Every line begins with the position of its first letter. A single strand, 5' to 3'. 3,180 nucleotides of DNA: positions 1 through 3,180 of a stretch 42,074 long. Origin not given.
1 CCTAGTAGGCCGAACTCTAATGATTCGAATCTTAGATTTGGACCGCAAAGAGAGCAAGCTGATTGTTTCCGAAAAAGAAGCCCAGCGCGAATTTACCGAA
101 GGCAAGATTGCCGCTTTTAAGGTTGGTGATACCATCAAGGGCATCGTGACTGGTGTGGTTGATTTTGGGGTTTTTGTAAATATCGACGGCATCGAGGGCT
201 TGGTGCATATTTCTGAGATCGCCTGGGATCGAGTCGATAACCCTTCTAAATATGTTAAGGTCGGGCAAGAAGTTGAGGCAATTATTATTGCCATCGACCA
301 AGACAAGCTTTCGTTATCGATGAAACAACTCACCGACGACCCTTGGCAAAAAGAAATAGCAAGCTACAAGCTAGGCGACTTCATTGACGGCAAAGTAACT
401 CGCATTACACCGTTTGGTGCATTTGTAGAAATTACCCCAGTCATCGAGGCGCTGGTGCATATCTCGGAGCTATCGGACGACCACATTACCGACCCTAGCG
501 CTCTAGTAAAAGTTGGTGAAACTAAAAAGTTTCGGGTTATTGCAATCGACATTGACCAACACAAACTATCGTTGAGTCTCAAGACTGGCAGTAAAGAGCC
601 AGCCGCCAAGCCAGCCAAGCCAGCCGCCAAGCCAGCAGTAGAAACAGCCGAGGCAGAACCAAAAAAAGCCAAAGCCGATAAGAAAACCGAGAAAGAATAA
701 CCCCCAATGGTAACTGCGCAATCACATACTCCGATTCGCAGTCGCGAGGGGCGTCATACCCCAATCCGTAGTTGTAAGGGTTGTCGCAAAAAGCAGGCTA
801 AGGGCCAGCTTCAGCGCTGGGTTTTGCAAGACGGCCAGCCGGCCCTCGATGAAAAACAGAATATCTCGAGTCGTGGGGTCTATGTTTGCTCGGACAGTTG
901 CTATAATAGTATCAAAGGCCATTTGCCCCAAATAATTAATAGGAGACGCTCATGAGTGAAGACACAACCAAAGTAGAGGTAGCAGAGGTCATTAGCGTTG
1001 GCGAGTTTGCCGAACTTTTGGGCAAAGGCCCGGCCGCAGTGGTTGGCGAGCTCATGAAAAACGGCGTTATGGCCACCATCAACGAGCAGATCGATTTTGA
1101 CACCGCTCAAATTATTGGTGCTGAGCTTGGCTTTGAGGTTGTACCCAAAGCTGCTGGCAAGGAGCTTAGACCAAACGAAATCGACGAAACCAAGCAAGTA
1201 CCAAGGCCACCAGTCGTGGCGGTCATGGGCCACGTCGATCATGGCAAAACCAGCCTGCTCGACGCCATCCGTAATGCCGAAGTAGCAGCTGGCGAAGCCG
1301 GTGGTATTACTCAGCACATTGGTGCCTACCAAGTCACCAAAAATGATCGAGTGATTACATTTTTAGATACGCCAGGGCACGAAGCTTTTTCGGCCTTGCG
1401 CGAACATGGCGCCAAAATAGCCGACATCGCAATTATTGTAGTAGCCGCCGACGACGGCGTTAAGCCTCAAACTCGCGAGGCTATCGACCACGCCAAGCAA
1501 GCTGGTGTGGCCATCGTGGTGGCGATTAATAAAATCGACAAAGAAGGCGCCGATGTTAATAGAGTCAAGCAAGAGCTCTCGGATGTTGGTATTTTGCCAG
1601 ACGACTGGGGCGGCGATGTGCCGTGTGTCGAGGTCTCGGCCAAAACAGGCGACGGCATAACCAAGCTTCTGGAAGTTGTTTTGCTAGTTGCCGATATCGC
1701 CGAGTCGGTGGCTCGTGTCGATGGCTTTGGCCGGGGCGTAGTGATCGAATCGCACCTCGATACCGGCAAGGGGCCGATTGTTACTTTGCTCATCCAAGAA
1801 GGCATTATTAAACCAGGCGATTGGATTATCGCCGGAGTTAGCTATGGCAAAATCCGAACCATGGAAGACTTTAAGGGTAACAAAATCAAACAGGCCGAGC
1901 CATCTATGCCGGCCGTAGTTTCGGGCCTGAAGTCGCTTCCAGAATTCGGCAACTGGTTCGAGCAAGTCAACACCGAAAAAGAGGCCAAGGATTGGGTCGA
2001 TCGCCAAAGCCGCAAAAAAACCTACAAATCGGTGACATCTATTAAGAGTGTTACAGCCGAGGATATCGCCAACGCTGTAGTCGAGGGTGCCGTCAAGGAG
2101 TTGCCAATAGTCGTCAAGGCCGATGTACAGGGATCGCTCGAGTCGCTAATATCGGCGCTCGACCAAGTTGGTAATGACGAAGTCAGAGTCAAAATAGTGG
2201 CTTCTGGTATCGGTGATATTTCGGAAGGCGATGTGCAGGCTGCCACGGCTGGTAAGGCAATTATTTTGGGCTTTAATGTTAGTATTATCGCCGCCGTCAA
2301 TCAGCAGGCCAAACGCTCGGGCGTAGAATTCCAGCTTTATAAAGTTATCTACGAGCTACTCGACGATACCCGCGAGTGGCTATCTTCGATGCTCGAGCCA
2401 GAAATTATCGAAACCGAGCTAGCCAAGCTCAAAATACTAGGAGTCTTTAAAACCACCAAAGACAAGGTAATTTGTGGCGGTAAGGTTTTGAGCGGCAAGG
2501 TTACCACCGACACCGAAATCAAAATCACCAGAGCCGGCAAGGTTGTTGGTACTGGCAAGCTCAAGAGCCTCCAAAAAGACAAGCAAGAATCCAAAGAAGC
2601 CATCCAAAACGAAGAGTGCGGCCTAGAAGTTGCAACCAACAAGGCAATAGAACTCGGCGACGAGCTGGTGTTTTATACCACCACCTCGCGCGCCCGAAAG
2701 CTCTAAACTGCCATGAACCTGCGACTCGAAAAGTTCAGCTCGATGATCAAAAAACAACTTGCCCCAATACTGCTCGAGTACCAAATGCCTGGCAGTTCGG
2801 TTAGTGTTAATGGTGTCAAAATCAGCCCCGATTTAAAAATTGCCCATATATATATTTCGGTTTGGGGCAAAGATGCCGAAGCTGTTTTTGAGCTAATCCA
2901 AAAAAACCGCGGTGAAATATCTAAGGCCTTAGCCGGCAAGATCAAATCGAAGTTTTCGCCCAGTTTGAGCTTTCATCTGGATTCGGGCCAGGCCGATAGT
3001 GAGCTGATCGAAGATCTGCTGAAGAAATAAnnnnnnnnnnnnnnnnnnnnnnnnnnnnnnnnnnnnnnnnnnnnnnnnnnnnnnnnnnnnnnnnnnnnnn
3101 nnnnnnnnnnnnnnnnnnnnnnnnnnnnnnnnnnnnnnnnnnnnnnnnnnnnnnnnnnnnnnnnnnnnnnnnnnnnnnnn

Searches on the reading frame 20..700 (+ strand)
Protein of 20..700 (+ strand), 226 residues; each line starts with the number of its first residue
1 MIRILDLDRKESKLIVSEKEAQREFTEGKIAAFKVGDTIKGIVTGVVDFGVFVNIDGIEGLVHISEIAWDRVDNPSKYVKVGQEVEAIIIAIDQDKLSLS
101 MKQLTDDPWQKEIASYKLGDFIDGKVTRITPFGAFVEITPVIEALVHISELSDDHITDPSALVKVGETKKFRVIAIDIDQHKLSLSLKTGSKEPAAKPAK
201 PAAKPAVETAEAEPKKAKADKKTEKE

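Call 6: search_protein_families(library=pfam, proteins=[window:20-700:+], max_evalue=0.01)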
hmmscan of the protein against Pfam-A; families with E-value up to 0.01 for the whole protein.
window:20-700:+ (226 aa): 5 families
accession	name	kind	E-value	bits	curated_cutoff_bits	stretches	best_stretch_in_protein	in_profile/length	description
PF00575.29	S1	-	5.6e-39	132.8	22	2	33-101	2-73/74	S1 RNA binding domain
PF23459.1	S1_RRP5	-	8.1e-15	55.6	27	2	118-187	3-72/72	RRP5 S1 domain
PF21710.3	Spt6_S1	-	1.2e-06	29.2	27.5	0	24-101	13-84/91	Spt6, S1/OB domain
PF24685.1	OB_RRP5_4th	-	4.2e-06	27.1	31.5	0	117-176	7-71/92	RRP5 OB-fold domain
PF13509.12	S1_2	-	1.1e-05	25.9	21.8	0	118-155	1-38/61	S1 domain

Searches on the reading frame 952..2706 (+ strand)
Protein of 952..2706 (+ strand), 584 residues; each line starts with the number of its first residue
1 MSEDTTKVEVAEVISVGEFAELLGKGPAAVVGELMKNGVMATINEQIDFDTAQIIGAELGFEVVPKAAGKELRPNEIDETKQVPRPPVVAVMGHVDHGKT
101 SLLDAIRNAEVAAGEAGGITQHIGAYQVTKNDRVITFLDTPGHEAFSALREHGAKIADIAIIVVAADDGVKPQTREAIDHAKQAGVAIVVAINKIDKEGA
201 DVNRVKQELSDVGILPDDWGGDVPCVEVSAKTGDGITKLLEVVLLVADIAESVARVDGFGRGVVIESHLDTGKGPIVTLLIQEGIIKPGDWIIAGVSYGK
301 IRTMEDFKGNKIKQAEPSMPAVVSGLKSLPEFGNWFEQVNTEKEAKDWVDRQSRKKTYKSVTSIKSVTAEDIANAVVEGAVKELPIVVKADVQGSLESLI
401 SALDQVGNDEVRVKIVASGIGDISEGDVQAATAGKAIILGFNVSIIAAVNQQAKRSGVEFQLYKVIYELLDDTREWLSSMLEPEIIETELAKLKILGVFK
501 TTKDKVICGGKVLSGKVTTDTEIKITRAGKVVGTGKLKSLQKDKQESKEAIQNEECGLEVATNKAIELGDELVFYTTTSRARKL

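Call 6: search_protein_families(library=pfam, proteins=[window:952-2706:+], max_evalue=0.01)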
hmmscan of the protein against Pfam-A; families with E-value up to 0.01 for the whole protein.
window:952-2706:+ (584 aa): 13 families
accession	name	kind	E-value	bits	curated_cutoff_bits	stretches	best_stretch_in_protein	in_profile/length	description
PF00009.33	GTP_EFTU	-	6.2e-39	134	26.5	1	89-244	6-183/188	Elongation factor Tu GTP binding domain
PF11987.13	IF-2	-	8.7e-33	113.2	27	1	364-473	7-116/117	Translation-initiation factor 2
PF22042.2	EF-G_D2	-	3.9e-19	69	27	1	261-337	3-82/84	Elongation factor G domain 2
PF01926.29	MMR_HSR1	-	4.7e-12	46.5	21.9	1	89-194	2-113/113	50S ribosome-binding GTPase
PF04760.21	IF2_N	-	6.3e-12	45.5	25.3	1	13-62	3-53/53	Translation initiation factor IF-2, N-terminal region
PF02421.24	FeoB_N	-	1.4e-05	25.1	27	1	89-241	3-154/156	Ferrous iron transport protein B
PF00071.28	Ras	-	1.9e-05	24.7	21.6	1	90-242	3-155/162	Ras family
PF03144.31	GTP_EFTU_D2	-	3e-05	24.8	30.3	1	506-562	2-60/73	Elongation factor Tu domain 2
PF08477.19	Roc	-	7e-05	23.5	27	1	89-196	2-119/119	Ras of Complex, Roc, domain of DAPkinase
PF03193.22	RsgA_GTPase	-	0.00018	21.8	30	0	157-241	23-102/174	RsgA GTPase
PF10662.15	PduV-EutP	-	0.0026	18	21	1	89-214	4-120/143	Ethanolamine utilisation - propanediol utilisation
PF00350.29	Dynamin_N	-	0.0034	17.9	27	0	89-121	1-33/168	Dynamin family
PF00025.27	Arf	-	0.0086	16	22.3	0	91-241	19-168/174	ADP-ribosylation factor family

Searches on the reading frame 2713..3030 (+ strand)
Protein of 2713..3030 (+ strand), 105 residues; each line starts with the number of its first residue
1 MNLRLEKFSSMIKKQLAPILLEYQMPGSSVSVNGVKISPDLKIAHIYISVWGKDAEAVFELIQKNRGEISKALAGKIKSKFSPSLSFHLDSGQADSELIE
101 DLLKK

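Call 6: search_protein_families(library=pfam, proteins=[window:2713-3030:+], max_evalue=0.01)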
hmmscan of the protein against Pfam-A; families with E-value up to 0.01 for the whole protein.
window:2713-3030:+ (105 aa): 1 family
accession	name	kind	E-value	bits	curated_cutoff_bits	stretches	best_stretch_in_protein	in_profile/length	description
PF02033.23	RBFA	-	1.1e-18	67.8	34.7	1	4-103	1-105/105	Ribosome-binding factor A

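Call 61: find_encoding_contigs(protein=window:2713-3030:+, flank=3000, max_places=10)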
Protein window:2713-3030:+ (105 aa): 5 contigs read that carry it; 5 places shown.
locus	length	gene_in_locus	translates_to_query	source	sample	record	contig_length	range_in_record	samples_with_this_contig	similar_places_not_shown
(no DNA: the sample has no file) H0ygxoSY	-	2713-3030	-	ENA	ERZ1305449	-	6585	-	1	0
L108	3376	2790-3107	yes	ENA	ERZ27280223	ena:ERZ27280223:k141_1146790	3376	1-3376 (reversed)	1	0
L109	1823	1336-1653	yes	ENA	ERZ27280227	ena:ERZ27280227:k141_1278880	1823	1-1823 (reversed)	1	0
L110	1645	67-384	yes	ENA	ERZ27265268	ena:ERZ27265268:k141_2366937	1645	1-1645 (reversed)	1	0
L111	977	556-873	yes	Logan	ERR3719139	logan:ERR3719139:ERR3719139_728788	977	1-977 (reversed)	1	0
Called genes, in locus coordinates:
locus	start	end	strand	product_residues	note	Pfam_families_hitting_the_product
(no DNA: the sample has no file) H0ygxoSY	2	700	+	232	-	?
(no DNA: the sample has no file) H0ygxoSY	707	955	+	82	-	PF04296:YlxR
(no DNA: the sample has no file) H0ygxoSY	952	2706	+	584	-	PF04760:IF2_N, PF02421:FeoB_N (faint), PF00009:GTP_EFTU, PF00071:Ras (faint), PF01926:MMR_HSR1, PF03144:GTP_EFTU_D2 (faint), PF22042:EF-G_D2, PF11987:IF-2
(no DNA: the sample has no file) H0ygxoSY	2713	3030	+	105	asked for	PF02033:RBFA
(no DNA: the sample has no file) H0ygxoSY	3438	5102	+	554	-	PF20154:LNT_N, PF00795:CN_hydrolase (weak)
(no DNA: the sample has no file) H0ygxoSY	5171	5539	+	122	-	PF00072:Response_reg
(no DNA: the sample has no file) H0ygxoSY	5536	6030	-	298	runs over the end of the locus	PF00551:Formyl_trans_N, PF02911:Formyl_trans_C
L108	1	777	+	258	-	?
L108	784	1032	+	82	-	PF04296:YlxR (weak)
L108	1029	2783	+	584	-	PF04760:IF2_N, PF02421:FeoB_N (faint), PF00009:GTP_EFTU, PF01926:MMR_HSR1, PF03144:GTP_EFTU_D2 (faint), PF22042:EF-G_D2, PF11987:IF-2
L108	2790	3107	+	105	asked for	PF02033:RBFA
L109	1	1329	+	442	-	?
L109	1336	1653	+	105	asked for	PF02033:RBFA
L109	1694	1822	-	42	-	?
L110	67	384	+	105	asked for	PF02033:RBFA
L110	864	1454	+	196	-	-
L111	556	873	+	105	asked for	PF02033:RBFA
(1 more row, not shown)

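Call 66: search_protein_families(library=pfam, proteins=[L110:864-1454:+], max_evalue=0.01)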
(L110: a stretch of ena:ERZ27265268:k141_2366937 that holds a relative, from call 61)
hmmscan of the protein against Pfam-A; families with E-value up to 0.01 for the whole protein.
L110:864-1454:+ (196 aa): 0 families
